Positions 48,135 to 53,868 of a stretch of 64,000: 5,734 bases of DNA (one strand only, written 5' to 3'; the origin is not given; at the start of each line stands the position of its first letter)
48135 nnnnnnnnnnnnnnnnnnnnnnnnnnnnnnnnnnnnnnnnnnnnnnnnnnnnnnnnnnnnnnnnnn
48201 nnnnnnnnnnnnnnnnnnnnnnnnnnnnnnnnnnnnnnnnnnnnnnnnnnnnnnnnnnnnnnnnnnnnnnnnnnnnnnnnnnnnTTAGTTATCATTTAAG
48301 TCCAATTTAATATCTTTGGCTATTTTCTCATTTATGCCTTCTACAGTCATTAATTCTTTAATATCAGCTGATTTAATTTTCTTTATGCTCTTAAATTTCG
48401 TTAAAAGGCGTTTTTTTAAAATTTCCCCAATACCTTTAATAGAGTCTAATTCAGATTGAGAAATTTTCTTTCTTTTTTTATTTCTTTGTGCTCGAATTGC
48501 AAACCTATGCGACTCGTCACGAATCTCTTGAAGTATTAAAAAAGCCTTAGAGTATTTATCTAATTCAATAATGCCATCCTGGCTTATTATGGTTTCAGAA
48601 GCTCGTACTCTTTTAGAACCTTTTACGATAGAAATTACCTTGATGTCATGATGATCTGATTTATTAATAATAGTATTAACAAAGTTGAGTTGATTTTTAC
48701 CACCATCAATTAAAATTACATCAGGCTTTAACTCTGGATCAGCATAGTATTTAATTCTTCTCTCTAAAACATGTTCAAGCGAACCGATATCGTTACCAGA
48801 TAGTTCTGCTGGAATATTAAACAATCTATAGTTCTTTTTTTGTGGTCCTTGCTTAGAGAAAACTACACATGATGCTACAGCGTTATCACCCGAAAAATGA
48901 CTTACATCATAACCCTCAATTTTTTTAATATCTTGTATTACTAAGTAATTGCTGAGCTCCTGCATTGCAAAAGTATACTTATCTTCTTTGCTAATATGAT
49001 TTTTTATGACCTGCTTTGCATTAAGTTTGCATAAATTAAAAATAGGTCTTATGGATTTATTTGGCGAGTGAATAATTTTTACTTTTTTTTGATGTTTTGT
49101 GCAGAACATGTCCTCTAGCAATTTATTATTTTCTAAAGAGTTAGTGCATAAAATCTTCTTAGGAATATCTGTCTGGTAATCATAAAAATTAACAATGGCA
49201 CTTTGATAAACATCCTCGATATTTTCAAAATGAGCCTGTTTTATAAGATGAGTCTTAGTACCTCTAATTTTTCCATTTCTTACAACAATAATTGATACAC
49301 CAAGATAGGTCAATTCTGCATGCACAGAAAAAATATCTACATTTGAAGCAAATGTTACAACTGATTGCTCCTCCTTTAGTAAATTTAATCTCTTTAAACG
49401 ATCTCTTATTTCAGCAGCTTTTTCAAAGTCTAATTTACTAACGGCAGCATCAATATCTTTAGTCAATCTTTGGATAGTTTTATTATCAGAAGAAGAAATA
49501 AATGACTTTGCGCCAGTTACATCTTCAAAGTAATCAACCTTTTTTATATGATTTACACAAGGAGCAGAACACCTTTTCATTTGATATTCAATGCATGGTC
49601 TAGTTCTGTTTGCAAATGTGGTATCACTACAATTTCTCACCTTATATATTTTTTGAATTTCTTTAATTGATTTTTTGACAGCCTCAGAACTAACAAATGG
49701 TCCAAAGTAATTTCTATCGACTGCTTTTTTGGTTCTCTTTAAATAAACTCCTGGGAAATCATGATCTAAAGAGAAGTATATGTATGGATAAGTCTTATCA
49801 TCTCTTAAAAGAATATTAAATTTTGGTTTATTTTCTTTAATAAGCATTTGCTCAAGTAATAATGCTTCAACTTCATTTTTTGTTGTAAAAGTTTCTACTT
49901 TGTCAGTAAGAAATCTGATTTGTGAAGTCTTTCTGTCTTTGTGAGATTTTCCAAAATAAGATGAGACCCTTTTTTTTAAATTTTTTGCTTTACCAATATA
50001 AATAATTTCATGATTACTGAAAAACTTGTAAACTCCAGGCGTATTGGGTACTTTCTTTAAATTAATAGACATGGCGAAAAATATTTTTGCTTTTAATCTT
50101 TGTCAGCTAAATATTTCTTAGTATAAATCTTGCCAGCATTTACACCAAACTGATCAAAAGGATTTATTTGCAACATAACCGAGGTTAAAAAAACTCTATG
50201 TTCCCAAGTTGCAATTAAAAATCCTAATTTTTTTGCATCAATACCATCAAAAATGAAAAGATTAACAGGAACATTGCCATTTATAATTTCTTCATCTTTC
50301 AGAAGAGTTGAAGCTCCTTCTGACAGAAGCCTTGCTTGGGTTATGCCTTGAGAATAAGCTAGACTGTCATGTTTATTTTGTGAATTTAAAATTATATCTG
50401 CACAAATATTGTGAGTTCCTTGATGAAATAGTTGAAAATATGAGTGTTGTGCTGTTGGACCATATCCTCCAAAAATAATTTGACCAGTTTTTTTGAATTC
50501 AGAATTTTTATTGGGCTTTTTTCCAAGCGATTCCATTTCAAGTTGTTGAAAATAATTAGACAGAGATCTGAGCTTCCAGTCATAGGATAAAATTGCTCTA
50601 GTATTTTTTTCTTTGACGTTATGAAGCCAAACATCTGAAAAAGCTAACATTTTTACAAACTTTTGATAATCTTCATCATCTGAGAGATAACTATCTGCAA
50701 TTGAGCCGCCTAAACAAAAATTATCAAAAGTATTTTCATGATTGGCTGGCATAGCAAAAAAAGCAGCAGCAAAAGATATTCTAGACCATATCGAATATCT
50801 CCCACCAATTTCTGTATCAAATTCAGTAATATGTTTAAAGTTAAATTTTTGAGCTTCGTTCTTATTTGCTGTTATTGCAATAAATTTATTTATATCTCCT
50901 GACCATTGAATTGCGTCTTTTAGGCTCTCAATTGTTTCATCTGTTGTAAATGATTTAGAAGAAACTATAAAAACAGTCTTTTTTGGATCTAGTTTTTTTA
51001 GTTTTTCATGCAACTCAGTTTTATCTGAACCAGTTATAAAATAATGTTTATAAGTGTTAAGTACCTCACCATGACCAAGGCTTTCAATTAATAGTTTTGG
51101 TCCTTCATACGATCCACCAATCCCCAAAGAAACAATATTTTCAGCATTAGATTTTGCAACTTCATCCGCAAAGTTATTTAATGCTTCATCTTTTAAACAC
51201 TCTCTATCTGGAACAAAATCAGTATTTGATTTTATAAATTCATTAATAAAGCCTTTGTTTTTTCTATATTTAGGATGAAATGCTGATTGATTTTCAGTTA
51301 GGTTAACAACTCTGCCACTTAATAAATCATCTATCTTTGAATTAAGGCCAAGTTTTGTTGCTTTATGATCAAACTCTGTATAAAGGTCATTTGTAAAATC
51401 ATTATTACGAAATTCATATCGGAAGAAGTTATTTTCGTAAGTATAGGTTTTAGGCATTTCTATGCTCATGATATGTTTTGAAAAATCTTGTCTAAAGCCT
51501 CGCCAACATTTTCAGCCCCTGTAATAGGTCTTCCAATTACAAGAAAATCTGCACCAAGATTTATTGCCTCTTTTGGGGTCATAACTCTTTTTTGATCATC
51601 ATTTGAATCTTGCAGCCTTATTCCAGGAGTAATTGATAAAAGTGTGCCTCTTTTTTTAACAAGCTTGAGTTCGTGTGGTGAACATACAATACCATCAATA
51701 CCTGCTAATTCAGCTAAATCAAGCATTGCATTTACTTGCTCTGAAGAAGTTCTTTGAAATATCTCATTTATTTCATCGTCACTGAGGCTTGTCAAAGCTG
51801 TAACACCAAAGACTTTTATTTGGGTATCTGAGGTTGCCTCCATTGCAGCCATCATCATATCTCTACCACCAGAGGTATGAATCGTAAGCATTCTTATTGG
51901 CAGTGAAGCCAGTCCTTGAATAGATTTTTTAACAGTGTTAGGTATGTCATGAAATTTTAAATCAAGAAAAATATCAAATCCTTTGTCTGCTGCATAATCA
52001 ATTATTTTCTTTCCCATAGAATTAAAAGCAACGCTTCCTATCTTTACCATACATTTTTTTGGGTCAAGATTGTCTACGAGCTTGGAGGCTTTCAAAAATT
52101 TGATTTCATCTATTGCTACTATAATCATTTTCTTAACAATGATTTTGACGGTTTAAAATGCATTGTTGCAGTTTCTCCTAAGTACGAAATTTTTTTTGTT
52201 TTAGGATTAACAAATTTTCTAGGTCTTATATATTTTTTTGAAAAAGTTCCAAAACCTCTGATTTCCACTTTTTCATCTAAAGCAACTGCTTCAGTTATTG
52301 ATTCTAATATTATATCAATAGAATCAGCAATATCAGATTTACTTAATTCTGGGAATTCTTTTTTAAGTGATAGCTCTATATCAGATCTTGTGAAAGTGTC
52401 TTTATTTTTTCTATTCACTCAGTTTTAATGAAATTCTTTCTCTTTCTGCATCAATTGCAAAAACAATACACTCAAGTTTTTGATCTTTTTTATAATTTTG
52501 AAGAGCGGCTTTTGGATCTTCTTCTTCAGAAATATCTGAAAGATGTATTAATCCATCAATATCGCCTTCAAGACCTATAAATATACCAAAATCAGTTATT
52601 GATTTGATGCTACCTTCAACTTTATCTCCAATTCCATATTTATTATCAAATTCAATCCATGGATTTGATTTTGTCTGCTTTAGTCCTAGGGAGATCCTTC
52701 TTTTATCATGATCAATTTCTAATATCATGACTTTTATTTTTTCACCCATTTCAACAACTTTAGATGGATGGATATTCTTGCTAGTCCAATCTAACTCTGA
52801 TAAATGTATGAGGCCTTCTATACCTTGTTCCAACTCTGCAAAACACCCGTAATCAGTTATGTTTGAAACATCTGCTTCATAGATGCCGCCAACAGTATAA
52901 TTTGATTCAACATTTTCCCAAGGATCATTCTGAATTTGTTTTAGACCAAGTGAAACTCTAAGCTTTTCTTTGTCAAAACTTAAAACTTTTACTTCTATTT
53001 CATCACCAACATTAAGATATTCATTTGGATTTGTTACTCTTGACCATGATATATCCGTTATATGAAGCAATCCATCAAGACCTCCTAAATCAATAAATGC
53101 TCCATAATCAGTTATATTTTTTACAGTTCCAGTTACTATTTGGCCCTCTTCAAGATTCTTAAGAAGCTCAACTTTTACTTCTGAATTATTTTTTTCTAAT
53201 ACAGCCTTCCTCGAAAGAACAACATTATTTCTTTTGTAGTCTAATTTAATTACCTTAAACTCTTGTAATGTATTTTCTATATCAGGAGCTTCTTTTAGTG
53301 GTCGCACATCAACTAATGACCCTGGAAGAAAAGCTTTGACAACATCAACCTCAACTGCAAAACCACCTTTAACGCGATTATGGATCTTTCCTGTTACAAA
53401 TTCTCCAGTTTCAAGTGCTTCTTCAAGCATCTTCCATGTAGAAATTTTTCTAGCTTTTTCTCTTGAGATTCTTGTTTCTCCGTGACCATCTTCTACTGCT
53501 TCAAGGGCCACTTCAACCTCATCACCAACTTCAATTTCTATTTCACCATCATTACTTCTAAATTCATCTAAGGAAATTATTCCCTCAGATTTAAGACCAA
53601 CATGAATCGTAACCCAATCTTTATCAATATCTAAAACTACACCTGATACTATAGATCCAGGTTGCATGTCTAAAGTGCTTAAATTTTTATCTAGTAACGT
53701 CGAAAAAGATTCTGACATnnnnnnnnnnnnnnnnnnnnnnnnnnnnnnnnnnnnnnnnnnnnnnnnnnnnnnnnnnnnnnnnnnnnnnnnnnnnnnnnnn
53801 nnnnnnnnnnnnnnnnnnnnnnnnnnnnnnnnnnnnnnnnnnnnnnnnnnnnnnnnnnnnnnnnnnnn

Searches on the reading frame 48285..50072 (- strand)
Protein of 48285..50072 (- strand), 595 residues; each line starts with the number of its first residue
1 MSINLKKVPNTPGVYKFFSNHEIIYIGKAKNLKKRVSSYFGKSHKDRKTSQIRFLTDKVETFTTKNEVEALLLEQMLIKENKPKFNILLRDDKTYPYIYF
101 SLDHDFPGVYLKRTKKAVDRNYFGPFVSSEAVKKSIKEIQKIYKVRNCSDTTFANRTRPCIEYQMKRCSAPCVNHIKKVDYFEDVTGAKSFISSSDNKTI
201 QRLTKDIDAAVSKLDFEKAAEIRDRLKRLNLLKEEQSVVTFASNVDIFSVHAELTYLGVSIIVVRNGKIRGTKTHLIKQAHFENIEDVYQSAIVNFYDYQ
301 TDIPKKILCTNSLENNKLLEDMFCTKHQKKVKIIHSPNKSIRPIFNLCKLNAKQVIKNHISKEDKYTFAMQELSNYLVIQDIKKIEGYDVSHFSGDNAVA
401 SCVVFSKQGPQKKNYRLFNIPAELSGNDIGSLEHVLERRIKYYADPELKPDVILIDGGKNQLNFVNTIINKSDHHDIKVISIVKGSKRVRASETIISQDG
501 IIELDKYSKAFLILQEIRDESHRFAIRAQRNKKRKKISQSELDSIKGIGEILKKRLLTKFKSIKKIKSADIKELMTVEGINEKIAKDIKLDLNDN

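Call 75: search_protein_families(library=pfam, proteins=[window:48285-50072:-], max_evalue=0.00001)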
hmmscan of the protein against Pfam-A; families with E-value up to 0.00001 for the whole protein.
window:48285-50072:- (595 aa): 6 families
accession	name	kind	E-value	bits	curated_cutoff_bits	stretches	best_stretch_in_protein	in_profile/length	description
PF08459.17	UvrC_RNaseH_dom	-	3.4e-43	147.7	22.3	1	381-526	9-159/159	UvrC RNAse H endonuclease domain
PF22920.2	UvrC_RNaseH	-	3.8e-21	75.6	24.3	1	244-359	1-116/116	UvrC Ribonuclease H-like domain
PF14520.12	HHH_5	-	5.4e-11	43.3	27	1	541-594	3-57/57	Helix-hairpin-helix domain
PF01541.30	GIY-YIG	-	1.3e-08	35.4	22.6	1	13-86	3-78/78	GIY-YIG catalytic domain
PF02151.25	UVR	-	1.5e-08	34.6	21.5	1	198-229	2-33/36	UvrB/uvrC motif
PF12826.13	HHH_2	-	3.6e-07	30.7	27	1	544-589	7-52/64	Helix-hairpin-helix motif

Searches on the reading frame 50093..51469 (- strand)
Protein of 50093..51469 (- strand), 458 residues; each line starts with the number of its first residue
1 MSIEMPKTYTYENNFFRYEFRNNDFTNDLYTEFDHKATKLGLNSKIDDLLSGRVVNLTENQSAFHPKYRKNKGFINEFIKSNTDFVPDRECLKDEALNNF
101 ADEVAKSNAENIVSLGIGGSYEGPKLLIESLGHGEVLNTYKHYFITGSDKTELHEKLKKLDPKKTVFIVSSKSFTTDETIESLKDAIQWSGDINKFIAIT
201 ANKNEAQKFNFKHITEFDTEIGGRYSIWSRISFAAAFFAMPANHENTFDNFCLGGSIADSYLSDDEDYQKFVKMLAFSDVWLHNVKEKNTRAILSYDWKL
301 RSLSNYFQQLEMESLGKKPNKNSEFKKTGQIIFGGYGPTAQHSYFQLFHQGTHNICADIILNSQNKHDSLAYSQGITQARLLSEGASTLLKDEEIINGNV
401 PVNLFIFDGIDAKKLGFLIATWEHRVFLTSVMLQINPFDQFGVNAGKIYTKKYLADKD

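Call 75: search_protein_families(library=pfam, proteins=[window:50093-51469:-], max_evalue=0.00001)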
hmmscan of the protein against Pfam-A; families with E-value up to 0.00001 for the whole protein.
window:50093-51469:- (458 aa): 1 family
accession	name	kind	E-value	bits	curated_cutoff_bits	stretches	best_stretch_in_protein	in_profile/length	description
PF00342.24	PGI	-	7.1e-75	252.9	22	1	20-452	2-464/486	Phosphoglucose isomerase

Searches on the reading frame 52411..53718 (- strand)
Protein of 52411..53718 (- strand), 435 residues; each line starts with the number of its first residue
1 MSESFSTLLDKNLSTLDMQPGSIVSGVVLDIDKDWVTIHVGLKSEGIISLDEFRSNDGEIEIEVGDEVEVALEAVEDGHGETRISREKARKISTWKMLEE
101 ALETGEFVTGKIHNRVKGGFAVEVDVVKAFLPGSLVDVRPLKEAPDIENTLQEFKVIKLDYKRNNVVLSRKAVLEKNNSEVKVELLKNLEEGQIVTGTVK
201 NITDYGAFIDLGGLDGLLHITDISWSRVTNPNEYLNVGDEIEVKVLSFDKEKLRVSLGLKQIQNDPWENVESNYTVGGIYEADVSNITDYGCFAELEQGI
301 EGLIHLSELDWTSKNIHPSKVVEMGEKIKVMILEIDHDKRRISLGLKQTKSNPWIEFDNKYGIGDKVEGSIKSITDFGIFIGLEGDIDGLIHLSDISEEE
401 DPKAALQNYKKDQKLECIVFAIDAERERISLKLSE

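Call 75: search_protein_families(library=pfam, proteins=[window:52411-53718:-], max_evalue=0.00001)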
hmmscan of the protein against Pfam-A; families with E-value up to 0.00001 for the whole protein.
window:52411-53718:- (435 aa): 4 families
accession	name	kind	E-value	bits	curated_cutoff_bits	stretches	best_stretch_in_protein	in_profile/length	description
PF00575.29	S1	-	1.9e-70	233.7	22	5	189-260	2-74/74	S1 RNA binding domain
PF23459.1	S1_RRP5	-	5.4e-16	59.4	27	0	189-258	1-71/72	RRP5 S1 domain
PF21710.3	Spt6_S1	-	2.2e-12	47.6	27.5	0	277-348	17-88/91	Spt6, S1/OB domain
PF17092.11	PCB_OB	-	9.7e-06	26.8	27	0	269-328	24-93/111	Penicillin-binding protein OB-like domain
